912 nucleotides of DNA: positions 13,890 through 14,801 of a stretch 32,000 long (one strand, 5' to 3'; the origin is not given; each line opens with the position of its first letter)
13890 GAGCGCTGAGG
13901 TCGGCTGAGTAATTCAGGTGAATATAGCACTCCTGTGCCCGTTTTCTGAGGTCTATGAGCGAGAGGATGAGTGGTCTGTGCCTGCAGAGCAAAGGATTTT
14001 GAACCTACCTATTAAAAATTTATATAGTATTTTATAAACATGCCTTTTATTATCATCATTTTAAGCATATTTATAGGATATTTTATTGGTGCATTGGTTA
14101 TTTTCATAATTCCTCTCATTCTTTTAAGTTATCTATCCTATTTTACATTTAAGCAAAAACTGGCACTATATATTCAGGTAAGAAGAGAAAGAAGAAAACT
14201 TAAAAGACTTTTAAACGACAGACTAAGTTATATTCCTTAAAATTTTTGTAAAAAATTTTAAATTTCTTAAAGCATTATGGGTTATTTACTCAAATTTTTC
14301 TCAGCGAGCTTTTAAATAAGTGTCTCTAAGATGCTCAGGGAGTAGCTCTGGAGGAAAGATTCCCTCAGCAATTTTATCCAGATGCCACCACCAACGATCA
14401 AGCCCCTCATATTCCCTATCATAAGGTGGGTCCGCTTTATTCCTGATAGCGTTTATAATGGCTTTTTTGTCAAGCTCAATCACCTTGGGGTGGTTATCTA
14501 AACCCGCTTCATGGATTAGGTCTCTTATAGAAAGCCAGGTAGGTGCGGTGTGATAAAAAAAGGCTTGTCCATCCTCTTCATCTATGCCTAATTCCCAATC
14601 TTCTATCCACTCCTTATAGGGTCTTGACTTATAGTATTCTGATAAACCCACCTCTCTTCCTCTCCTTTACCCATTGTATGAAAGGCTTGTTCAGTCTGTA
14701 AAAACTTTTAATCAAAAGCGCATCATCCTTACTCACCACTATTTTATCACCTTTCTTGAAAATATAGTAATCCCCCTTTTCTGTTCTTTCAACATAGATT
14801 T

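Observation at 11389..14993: CRISPR repeats scattered over 3.6 kb with whole genes occupying 'spacer' positions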

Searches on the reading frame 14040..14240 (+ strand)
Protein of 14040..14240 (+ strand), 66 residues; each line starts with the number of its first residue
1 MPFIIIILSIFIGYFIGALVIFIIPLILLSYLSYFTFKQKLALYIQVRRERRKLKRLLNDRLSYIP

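Call 7: search_protein_families(library=pfam, proteins=[window:14040-14240:+], max_evalue=0.01)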
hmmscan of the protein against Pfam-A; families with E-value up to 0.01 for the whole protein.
window:14040-14240:+ (66 aa): 1 family
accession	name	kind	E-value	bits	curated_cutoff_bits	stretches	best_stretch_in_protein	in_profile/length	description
PF17062.10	Osw5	-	7.7e-05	23.1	30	1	3-53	13-63/70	Outer spore wall 5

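Call 8: search_protein_families(library=ncbifam, proteins=[window:14040-14240:+], max_evalue=0.01)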
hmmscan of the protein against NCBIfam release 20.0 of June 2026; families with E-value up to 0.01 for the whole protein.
window:14040-14240:+ (66 aa): 0 families

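Call 41: search_protein_families(library=phrogs, proteins=[window:14040-14240:+], max_evalue=0.01)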
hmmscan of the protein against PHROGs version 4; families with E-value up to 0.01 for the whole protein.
window:14040-14240:+ (66 aa): 0 families

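Call 42: search_protein_families(library=padloc, proteins=[window:14040-14240:+], max_evalue=0.01)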
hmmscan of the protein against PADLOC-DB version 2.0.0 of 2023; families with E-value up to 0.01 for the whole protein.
window:14040-14240:+ (66 aa): 0 families

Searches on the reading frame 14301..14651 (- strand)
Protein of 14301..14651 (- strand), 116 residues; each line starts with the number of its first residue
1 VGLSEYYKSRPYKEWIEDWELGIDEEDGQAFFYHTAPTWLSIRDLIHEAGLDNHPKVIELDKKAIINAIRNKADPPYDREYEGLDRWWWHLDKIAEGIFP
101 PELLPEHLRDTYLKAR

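Call 7: search_protein_families(library=pfam, proteins=[window:14301-14651:-], max_evalue=0.01)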
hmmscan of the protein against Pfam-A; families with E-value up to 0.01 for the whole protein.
window:14301-14651:- (116 aa): 0 families

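Call 8: search_protein_families(library=ncbifam, proteins=[window:14301-14651:-], max_evalue=0.01)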
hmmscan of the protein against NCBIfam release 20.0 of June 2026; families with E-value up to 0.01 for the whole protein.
window:14301-14651:- (116 aa): 0 families

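Call 38: find_related_loci(query=window:14301-14651:-, collection=viral_contigs, flank=5000)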
Query window:14301-14651:- (116 aa) in viral_contigs; peptide patterns used: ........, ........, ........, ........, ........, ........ (x = any residue, [..] = any of these).
12 stretches matched a pattern; 4 encode a relative of the query (tblastn E <= 1e-3); 4 distinct loci.
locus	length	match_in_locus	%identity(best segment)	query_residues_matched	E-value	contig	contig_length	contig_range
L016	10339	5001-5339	40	5-115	2e-18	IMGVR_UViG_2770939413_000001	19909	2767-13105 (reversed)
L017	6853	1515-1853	40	5-115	3e-18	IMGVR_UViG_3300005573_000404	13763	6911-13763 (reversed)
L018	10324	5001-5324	36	9-112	2e-16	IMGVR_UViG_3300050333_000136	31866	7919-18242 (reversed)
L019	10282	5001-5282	39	18-112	5e-14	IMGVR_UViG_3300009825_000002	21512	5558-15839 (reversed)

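Call 41: search_protein_families(library=phrogs, proteins=[window:14301-14651:-], max_evalue=0.01)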
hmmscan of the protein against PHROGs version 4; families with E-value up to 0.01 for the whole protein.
window:14301-14651:- (116 aa): 0 families

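Call 42: search_protein_families(library=padloc, proteins=[window:14301-14651:-], max_evalue=0.01)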
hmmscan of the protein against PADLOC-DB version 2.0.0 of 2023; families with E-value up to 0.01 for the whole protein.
window:14301-14651:- (116 aa): 0 families

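Call 48: search_protein_families(library=pfam, proteins=[L016:3719-5020:+, L019:3673-4983:+, L018:3557-5026:+, L016:4965-5345:+, L016:5640-5951:+, L016:5948-7045:+], max_evalue=0.01)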
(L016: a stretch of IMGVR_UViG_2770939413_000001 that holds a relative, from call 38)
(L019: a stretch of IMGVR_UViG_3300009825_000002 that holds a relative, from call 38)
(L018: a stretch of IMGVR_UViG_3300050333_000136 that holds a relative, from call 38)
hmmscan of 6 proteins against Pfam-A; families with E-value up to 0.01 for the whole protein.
L016:3719-5020:+ (433 aa): 2 families
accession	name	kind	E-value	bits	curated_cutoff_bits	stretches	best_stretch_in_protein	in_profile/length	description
PF04233.19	Phage_Mu_F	-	1.2e-09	39.3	29.6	1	168-275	33-111/112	Phage Mu protein F like protein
PF18812.6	PBECR3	-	0.00022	21.6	30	1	343-422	27-114/115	phage-Barnase-EndoU-ColicinE5/D-RelE like nuclease3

L019:3673-4983:+ (436 aa): 1 family
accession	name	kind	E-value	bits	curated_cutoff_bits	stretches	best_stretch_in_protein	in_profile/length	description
PF04233.19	Phage_Mu_F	-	6.2e-12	46.7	29.6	1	151-275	16-111/112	Phage Mu protein F like protein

L018:3557-5026:+ (489 aa): 2 families
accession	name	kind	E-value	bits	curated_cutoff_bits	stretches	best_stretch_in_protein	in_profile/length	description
PF04233.19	Phage_Mu_F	-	4.9e-06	27.7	29.6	1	200-309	29-111/112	Phage Mu protein F like protein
PF06152.16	Phage_min_cap2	-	0.00014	21.4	26.3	1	199-266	187-252/366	Phage minor capsid protein 2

L016:4965-5345:+ (126 aa): 0 families

L016:5640-5951:+ (103 aa): 1 family
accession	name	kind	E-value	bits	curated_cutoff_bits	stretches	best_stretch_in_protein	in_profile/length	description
PF04965.19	GPW_gp25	-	8.9e-19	67.5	27.2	1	10-93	5-94/96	Baseplate wedge protein gp25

L016:5948-7045:+ (365 aa): 1 family
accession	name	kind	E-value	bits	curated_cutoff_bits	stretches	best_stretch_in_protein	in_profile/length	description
PF04865.19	Baseplate_J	-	4.6e-62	210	21.1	1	66-323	2-253/255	Baseplate J-like protein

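Call 76: find_related_loci(query=window:14301-14651:-, collection=metagenome_contigs, flank=6000)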
Query window:14301-14651:- (116 aa) in metagenome_contigs; peptide patterns used: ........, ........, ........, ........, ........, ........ (x = any residue, [..] = any of these).
417 stretches matched a pattern; 21 encode a relative of the query (tblastn E <= 1e-3); 21 distinct loci.
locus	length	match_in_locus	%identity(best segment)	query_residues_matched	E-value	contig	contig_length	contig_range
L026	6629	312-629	49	12-115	4e-26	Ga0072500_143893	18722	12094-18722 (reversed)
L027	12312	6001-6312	45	16-114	6e-23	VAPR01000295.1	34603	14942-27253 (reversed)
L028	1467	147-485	41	7-114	2e-22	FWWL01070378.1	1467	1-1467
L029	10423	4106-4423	42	12-112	3e-21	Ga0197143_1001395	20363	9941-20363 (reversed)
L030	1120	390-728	42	5-115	2e-20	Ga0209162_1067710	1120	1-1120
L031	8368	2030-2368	42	5-115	6e-20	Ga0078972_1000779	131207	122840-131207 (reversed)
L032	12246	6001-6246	46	33-114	1e-19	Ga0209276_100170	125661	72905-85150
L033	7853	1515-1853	40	5-115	1e-17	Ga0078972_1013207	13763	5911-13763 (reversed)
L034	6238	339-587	42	33-115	4e-17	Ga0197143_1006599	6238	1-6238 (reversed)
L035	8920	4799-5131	40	7-115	6e-17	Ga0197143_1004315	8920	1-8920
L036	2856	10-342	40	7-115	1e-16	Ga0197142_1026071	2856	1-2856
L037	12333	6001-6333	40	7-115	1e-16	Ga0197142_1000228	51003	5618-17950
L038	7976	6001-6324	37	7-116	3e-16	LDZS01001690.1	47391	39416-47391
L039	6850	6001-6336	37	5-114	7e-16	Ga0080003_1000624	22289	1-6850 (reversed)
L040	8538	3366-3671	39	16-115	8e-15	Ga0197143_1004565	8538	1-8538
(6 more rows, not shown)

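Call 91: search_solved_structures(query=A3, max_evalue=10, show_alignments=2)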
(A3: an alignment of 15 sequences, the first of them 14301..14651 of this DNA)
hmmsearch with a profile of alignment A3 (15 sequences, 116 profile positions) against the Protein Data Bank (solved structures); distinct sequences matched with E-value up to 10: 9.
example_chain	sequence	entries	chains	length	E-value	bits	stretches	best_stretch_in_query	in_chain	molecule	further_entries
5cwg_A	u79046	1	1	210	0.046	17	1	6-77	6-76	Designed helical repeat protein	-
6ymx_i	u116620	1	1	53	0.13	15.5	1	85-98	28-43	Cytochrome c oxidase subunit 9, mitochondrial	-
6hu9_i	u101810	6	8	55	0.14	15.4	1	85-98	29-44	Cytochrome c oxidase subunit 7A | CYTOCHROME C OXIDASE SUBUNIT 7A; SYNONYM: CYTOCHROME C OXIDASE POLYPEPTIDE VIIA, COX9 | Cytochrome c oxidase subunit 9, mitoch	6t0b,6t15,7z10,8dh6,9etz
6ymy_i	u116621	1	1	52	0.14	15.4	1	85-98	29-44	Cytochrome c oxidase subunit 9, mitochondrial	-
6giq_i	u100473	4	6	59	0.15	15.3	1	85-98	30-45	Cytochrome c oxidase polypeptide VIIA | Cytochrome c oxidase subunit 9, mitochondrial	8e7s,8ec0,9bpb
5cwc_A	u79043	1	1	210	0.45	13.8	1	6-76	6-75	Designed helical repeat protein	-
3fz4_A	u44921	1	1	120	0.87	12.9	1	4-72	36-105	Putative arsenate reductase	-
33fe_A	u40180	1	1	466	0.9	12.8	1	88-114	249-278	Beta-glucosidase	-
9rvf_A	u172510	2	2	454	0.92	12.8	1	88-114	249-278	Beta-glucosidase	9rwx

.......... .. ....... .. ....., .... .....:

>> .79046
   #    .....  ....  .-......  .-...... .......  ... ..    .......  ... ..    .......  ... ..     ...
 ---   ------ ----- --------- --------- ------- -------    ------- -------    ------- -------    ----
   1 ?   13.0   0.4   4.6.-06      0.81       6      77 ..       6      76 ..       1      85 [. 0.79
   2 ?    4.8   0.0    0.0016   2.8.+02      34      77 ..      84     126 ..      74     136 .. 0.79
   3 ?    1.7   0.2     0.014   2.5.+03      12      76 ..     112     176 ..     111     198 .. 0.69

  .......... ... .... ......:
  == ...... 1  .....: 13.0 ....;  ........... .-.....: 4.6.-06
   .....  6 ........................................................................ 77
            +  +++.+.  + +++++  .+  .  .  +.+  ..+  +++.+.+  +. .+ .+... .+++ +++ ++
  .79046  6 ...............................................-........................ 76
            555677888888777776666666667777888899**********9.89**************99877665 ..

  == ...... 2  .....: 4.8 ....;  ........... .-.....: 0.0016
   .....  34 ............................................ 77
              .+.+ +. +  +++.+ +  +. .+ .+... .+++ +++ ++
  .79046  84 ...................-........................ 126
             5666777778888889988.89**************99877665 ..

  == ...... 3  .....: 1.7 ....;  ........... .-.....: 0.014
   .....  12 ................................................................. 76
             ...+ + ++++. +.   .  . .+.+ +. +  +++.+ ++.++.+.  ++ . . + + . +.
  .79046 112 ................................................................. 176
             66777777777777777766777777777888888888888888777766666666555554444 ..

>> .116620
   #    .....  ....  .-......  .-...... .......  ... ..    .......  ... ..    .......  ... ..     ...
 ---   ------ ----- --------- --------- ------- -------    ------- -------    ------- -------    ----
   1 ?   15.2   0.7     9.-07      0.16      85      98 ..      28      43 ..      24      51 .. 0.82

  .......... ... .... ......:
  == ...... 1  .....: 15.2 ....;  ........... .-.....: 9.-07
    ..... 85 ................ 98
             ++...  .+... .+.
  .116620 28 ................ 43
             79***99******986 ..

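Call 92: search_protein_families(library=pfam, alignment_id=A3, max_evalue=1)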
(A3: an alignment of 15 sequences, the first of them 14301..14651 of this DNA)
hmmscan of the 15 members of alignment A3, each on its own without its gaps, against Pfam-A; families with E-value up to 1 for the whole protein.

A. member 1, window:14301-14651:- (116 aa): 0 families

B. families by the number of members that match (of 15 scanned): 2 families
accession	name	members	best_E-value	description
PF11311.13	DUF3114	1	0.042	Protein of unknown function (DUF3114)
PF06919.17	Phage_T4_Gp30_7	1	0.082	Phage Gp30.7 protein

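Call 94: find_related_loci(query=A3, collection=viral_contigs, flank=4000)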
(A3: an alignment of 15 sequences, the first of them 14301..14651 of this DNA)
Query A3 (116 aa) in viral_contigs; peptide patterns used: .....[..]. (x = any residue, [..] = any of these).
10 stretches matched a pattern; 5 encode a relative of the query (tblastn E <= 1e-3); 5 distinct loci.
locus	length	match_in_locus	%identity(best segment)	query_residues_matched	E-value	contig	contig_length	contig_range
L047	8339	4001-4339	40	5-115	3e-18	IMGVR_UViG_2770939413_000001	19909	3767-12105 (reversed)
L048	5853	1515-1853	40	5-115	3e-18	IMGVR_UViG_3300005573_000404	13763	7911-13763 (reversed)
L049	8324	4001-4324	36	9-112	2e-16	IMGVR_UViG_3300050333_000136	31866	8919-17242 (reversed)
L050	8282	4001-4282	39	18-112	5e-14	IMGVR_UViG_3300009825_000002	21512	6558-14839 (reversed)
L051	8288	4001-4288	31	13-103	1e-5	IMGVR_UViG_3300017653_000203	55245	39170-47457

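Call 96: predict_structure(protein=window:14301-14651:-)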
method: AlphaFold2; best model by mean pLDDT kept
length: 116 residues; sequences in the alignment: 1
mean_pLDDT: 51.8   pTM: 0.33
mean pLDDT of the five models: 51.8, 49.7, 46.6, 43.9, 39.8
residues with pLDDT >= 90: 0; 70-90: 4; 50-70: 65; < 50: 47
segments of 3 or more residues with pLDDT < 50: 1-16, 27-30, 35-44, 53-61, 72-75
pLDDT, mean of each block of 10 residues (from residue 1): 39 48 49 47 50 41 52 49 58 67 65 58
secondary structure, 60 per line:
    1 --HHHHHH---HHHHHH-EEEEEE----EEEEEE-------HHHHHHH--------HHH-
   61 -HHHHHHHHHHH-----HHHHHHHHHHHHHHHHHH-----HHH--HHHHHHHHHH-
elements in order: H3-8 H12-17 E19-24 E29-34 H42-48 H62-72 H78-95 H106-115
